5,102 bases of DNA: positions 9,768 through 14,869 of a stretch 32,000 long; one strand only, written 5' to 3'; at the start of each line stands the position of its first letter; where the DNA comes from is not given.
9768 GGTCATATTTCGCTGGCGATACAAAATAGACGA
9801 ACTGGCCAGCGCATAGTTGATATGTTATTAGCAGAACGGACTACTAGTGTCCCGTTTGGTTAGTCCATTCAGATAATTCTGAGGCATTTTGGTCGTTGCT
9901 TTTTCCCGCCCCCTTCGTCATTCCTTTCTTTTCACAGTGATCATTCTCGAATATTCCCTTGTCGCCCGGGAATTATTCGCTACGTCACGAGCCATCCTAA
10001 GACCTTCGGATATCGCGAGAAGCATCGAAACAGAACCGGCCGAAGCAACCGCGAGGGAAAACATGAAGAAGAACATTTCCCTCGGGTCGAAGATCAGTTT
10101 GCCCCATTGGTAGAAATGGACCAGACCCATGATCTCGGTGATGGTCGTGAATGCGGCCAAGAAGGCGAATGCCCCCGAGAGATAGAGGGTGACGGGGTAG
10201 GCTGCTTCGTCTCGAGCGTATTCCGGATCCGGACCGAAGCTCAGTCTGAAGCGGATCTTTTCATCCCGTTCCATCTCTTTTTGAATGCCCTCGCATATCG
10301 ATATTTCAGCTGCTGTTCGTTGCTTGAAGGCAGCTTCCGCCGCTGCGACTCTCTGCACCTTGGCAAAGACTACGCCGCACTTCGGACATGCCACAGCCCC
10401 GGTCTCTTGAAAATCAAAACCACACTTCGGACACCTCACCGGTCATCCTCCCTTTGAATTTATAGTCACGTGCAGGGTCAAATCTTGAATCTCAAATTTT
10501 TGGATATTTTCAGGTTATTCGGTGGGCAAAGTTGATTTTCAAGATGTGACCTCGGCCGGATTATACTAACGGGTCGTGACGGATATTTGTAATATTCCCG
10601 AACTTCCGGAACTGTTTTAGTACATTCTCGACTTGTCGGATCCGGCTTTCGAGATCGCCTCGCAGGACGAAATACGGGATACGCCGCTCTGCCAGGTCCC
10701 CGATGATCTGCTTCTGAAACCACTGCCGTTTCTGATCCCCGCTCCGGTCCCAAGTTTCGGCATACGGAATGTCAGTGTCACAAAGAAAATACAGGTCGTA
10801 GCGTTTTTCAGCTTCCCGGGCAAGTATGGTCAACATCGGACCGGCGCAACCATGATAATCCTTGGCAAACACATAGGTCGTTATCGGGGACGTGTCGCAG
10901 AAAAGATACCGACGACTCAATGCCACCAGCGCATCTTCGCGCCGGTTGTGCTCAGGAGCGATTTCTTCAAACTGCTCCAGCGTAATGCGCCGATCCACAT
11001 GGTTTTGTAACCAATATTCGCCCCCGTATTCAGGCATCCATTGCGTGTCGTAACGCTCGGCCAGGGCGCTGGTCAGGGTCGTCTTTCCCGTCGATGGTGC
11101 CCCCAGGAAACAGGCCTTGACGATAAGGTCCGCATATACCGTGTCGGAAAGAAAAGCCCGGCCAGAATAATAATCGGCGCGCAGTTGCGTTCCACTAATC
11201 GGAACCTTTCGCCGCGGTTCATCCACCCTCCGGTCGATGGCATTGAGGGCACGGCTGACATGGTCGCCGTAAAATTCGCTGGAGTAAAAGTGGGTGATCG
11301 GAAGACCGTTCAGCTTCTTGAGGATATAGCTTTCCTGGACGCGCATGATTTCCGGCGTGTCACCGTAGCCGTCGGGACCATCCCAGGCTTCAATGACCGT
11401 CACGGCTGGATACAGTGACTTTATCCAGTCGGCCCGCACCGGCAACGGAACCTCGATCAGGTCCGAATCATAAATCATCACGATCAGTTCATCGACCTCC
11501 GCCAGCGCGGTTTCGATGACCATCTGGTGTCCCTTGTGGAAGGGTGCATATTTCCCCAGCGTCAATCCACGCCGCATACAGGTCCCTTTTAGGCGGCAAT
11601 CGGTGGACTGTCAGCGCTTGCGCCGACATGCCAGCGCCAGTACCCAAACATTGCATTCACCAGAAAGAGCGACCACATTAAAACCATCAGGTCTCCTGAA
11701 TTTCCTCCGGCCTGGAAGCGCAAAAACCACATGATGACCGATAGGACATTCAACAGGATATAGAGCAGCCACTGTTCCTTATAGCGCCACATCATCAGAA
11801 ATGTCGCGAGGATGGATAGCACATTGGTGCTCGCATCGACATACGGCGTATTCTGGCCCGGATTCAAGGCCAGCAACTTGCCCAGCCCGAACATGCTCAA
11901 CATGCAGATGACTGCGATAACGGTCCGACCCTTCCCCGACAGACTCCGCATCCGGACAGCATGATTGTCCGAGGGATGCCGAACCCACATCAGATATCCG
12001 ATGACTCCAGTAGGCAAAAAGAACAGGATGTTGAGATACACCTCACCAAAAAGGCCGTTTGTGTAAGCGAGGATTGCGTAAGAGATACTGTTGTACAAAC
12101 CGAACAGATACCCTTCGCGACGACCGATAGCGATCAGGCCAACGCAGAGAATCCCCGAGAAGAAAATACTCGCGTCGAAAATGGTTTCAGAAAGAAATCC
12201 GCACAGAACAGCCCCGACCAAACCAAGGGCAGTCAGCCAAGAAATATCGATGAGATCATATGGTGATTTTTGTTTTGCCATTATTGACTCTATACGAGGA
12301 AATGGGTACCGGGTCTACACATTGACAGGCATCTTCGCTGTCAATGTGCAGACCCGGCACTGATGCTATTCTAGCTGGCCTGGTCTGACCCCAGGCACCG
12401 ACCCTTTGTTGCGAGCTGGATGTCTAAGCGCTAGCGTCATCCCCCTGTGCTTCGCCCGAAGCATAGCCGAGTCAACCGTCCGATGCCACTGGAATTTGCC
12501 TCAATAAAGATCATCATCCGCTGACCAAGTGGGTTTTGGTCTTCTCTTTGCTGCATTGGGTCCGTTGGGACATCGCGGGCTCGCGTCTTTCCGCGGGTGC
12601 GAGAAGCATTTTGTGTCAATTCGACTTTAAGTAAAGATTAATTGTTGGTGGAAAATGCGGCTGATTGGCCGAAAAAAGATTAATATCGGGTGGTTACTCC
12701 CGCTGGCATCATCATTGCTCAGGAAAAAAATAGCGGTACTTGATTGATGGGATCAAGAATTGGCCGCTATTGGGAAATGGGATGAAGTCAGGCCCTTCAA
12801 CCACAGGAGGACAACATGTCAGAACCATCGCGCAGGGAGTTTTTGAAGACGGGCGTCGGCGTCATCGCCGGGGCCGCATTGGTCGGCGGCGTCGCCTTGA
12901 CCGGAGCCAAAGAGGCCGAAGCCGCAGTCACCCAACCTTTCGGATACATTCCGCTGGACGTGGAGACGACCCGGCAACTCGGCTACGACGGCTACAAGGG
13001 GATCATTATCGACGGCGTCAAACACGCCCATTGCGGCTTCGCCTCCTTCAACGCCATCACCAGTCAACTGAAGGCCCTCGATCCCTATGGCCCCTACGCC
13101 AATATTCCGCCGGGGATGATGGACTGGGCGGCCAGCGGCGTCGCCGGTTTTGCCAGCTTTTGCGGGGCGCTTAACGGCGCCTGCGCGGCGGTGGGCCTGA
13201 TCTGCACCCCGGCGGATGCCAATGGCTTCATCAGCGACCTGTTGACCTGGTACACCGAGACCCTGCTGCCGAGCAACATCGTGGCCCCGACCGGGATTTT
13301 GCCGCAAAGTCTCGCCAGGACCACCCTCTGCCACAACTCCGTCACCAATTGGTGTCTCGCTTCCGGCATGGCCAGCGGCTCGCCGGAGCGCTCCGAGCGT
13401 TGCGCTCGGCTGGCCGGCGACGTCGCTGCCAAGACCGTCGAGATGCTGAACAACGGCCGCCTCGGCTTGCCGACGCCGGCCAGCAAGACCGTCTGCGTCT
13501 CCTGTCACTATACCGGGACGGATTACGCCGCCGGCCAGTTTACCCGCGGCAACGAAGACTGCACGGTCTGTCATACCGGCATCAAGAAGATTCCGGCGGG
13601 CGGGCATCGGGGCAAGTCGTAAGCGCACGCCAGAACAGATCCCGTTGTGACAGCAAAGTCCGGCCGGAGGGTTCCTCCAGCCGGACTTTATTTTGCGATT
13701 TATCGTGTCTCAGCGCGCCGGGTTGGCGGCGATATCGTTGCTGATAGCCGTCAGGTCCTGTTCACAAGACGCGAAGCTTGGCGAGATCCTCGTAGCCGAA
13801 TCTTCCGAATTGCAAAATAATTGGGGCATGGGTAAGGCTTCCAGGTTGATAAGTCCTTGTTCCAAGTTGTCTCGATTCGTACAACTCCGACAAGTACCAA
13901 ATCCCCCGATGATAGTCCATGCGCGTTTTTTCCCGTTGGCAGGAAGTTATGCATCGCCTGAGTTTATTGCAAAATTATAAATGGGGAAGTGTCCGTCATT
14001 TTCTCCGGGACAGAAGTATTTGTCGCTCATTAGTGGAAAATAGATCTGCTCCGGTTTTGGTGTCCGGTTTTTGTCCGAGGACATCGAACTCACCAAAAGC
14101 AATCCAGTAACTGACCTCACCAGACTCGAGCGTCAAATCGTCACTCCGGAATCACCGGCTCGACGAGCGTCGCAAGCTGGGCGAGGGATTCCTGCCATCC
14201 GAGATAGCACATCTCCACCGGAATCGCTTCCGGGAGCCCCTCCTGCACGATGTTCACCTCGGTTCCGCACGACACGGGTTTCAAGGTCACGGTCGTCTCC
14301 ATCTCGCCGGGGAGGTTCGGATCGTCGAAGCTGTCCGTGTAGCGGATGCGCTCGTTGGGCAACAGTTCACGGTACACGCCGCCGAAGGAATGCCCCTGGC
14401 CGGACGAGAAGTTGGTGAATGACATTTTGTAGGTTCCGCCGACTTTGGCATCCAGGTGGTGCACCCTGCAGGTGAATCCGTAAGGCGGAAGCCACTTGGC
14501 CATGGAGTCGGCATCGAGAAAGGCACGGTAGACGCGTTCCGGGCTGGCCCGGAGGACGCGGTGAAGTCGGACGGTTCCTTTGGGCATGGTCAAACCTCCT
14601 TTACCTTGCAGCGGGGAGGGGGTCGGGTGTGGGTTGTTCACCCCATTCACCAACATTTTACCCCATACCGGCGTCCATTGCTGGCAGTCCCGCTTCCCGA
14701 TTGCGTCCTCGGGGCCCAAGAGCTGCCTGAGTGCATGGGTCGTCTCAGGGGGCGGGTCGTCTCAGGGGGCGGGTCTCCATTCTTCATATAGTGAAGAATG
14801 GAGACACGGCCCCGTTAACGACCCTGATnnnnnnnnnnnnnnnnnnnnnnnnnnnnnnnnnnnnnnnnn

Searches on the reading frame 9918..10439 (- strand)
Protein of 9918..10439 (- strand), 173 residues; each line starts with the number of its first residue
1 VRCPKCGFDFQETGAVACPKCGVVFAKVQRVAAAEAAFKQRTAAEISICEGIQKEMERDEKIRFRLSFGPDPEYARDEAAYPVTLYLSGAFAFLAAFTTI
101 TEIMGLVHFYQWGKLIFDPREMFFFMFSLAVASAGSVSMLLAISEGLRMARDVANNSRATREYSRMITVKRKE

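Call 48: search_protein_families(library=pfam, max_evalue=0.001, proteins=[window:9918-10439:-])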
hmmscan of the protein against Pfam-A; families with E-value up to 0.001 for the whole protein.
window:9918-10439:- (173 aa): 1 family
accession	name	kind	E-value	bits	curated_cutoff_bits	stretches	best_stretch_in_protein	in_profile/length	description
PF13248.11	Zn_ribbon_3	-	0.00012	21.9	27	1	2-25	4-26/26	zinc-ribbon domain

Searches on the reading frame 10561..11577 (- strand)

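Call 48: search_protein_families(library=pfam, max_evalue=0.001, proteins=[window:10561-11577:-])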
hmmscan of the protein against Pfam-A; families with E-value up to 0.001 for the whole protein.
window:10561-11577:- (338 aa): 2 families
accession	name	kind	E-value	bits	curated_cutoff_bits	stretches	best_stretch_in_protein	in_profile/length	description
PF13521.12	AAA_28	-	1.3e-36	126.8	27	1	155-312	2-164/164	AAA domain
PF01467.32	CTP_transf_like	-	0.00032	21.4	21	0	6-37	2-34/133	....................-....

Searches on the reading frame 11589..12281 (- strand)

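Call 48: search_protein_families(library=pfam, max_evalue=0.001, proteins=[window:11589-12281:-])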
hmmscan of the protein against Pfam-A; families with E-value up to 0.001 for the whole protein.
window:11589-12281:- (230 aa): 1 family
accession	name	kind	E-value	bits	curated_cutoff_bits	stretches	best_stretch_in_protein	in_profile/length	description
PF04973.17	NMN_transporter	-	3.5e-38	131.7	27.3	1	38-218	6-174/175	Nicotinamide mononucleotide transporter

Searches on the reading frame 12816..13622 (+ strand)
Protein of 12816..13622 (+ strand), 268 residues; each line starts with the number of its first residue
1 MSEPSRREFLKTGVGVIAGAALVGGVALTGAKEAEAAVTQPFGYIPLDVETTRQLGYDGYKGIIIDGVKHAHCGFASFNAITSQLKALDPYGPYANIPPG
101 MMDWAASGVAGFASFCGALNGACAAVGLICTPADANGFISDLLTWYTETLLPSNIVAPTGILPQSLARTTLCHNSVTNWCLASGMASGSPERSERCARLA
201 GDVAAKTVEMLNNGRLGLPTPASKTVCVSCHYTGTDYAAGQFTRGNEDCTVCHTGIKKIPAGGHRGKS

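Call 48: search_protein_families(library=pfam, max_evalue=0.001, proteins=[window:12816-13622:+])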
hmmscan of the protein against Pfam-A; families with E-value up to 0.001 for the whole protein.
window:12816-13622:+ (268 aa): 1 family
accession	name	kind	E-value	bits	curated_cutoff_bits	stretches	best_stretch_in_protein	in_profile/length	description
PF09719.15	C_GCAxxG_C_C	-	1.8e-08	35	27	1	101-210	25-118/118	Putative redox-active protein (C_GCAxxG_C_C)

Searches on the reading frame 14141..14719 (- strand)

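Call 49: search_protein_families(library=pfam, max_evalue=0.001, proteins=[window:14141-14719:-])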
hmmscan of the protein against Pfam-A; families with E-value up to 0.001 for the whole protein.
window:14141-14719:- (192 aa): 2 families
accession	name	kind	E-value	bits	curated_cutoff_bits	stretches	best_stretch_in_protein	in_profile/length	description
PF08327.17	AHSA1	-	3.2e-31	108.6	22.1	1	57-187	1-125/125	Activator of Hsp90 ATPase homolog 1-like protein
PF10604.15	Polyketide_cyc2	-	4.9e-06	27.3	27.4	1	49-156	3-103/142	Polyketide cyclase / dehydrase and lipid transport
